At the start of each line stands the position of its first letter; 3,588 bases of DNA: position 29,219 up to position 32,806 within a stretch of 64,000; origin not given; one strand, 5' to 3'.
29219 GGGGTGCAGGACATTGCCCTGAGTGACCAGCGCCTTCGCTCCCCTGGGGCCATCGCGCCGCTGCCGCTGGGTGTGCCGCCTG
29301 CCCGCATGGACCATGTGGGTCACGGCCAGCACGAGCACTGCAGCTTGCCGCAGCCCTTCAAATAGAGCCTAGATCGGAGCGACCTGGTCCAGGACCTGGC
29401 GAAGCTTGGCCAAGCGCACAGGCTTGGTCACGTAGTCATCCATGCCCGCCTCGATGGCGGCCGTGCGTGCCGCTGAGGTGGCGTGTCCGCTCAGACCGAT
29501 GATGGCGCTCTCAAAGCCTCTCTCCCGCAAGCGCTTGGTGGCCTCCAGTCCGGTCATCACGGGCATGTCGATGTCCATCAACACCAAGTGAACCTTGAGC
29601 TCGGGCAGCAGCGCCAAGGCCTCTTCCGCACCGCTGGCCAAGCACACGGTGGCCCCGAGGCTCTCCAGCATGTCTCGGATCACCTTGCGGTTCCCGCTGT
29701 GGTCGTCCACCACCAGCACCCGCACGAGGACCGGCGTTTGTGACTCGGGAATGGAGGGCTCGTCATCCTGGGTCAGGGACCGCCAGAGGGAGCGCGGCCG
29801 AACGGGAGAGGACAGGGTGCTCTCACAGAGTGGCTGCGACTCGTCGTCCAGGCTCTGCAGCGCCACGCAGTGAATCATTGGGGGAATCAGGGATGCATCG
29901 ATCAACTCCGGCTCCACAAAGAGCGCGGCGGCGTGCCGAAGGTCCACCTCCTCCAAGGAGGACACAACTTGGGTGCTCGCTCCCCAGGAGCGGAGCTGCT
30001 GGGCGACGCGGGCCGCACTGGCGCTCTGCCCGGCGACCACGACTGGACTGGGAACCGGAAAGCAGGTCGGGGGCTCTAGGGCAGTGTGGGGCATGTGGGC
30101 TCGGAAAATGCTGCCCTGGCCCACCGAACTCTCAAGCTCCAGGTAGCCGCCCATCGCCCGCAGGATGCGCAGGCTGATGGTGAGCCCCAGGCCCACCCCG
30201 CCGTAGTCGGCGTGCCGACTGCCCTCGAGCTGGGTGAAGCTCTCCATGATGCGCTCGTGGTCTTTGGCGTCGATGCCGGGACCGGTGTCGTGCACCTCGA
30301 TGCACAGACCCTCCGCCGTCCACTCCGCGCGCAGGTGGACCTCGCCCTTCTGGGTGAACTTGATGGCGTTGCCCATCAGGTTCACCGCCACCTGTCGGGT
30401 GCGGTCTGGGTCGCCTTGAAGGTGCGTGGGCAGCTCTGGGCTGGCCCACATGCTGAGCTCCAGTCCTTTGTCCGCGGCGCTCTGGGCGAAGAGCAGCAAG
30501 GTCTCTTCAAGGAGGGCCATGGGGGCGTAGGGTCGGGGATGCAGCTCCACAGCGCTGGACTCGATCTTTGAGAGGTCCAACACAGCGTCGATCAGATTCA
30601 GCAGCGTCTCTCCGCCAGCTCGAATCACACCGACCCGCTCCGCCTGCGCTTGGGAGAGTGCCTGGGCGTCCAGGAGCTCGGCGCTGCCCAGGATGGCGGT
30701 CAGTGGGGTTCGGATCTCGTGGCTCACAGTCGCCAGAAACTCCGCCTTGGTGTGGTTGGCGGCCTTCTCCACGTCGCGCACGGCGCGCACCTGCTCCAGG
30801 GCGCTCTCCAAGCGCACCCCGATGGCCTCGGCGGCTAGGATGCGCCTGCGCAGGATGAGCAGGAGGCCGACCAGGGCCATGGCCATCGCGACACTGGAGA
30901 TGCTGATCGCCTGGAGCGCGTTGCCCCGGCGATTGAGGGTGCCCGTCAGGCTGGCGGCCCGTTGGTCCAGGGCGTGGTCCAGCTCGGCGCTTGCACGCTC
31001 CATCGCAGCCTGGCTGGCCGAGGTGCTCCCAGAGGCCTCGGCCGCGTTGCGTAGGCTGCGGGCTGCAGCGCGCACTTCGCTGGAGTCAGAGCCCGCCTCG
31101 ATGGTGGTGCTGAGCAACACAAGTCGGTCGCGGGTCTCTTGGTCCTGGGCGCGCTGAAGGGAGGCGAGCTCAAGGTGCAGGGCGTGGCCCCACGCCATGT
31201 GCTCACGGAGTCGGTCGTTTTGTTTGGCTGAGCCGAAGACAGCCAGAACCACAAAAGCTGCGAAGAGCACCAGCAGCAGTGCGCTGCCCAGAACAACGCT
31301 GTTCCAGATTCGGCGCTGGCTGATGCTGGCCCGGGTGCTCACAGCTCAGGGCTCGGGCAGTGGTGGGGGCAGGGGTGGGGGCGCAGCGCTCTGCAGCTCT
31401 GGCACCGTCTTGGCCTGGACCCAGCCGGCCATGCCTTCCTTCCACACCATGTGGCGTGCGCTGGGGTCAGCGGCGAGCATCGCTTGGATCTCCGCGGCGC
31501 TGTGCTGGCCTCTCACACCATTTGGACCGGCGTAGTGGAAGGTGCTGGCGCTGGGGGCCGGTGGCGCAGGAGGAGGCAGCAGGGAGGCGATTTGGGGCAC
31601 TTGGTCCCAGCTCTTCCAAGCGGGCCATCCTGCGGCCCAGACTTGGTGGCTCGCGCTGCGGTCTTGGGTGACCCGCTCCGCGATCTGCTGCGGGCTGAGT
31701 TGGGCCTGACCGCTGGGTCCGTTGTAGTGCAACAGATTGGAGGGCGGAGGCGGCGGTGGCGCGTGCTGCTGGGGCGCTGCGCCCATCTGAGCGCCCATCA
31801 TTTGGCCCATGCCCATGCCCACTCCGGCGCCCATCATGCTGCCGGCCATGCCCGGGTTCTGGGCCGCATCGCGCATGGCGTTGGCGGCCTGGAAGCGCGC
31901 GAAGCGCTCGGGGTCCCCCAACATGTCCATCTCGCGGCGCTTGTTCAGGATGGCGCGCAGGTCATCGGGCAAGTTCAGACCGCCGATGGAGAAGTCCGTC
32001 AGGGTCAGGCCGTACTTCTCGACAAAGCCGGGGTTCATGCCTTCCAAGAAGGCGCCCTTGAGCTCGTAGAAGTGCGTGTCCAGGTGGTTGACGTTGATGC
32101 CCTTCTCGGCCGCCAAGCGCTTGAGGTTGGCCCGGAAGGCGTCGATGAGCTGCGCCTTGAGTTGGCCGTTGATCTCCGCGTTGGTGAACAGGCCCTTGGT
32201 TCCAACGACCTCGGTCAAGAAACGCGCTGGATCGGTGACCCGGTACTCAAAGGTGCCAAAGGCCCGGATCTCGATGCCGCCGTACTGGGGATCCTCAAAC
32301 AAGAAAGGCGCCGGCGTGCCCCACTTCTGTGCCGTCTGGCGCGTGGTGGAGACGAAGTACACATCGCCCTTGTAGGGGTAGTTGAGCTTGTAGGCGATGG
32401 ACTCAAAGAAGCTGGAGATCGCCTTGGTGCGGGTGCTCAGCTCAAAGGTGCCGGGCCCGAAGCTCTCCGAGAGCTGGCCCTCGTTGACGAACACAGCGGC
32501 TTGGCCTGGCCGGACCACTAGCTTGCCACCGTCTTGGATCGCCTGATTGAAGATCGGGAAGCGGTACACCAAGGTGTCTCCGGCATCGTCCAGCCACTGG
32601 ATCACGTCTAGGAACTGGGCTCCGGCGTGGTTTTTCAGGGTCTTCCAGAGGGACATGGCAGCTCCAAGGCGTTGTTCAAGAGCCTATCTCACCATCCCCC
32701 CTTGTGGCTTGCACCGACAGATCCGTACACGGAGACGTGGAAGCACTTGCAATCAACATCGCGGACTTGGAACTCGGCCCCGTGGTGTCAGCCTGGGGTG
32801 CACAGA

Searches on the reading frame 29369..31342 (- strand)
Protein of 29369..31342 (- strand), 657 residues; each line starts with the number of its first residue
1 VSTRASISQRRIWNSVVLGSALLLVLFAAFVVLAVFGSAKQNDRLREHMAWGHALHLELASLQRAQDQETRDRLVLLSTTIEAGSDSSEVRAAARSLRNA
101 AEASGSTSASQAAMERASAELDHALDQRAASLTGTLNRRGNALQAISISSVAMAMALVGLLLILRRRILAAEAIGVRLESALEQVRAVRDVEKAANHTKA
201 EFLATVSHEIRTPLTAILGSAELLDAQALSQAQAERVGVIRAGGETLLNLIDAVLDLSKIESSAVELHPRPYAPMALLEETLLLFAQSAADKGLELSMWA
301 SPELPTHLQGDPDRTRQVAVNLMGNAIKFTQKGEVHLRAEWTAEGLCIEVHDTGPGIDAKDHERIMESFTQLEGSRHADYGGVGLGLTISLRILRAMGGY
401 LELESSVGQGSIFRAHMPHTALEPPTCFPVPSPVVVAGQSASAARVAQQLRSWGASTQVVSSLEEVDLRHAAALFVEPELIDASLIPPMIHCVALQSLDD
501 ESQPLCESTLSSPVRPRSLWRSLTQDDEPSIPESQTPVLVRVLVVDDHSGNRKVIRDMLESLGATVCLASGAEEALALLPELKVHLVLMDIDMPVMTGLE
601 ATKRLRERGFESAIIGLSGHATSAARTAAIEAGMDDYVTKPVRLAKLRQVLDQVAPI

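Call 27: search_protein_families(library=pfam, proteins=[window:29369-31342:-], max_evalue=0.00001)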
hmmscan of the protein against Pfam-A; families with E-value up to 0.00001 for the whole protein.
window:29369-31342:- (657 aa): 3 families
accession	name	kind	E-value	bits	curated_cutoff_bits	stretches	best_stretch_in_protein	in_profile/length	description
PF00072.30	Response_reg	-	1.5e-28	99.6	30.2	1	542-651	1-110/111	Response regulator receiver domain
PF02518.31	HATPase_c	-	8e-26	91.1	26.4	1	310-419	1-109/111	Histidine kinase-, DNA gyrase B-, and HSP90-like ATPase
PF00512.31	HisKA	-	1e-18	67.6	26.9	1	199-262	2-65/66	His Kinase A (phospho-acceptor) domain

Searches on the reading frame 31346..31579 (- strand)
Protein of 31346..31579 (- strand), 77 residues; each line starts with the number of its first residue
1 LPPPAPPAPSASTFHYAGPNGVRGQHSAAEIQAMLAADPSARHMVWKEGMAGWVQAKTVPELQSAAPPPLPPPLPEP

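Call 56: search_solved_structures(query=window:31346-31579:-, max_evalue=10, show_alignments=3)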
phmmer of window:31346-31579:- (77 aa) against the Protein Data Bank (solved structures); distinct sequences matched with E-value up to 10: 0.

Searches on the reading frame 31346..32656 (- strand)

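Call 27: search_protein_families(library=pfam, proteins=[window:31346-32656:-], max_evalue=0.00001)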
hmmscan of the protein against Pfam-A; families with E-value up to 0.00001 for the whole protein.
window:31346-32656:- (436 aa): 3 families
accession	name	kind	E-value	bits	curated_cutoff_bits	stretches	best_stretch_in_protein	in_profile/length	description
PF13421.11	Band_7_1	-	2.3e-56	191.2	24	1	30-244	1-210/211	SPFH domain-Band 7 family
PF01145.31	Band_7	-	7.8e-11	42.8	23.6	1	47-245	2-163/176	SPFH domain / Band 7 family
PF14237.11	GYF_2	-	3.2e-10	40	25.8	1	374-421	2-50/50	GYF domain 2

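Call 55: search_protein_families(library=ncbifam, proteins=[window:31346-32656:-], max_evalue=0.01)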
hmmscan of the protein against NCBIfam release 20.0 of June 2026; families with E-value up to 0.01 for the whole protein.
window:31346-32656:- (436 aa): 0 families
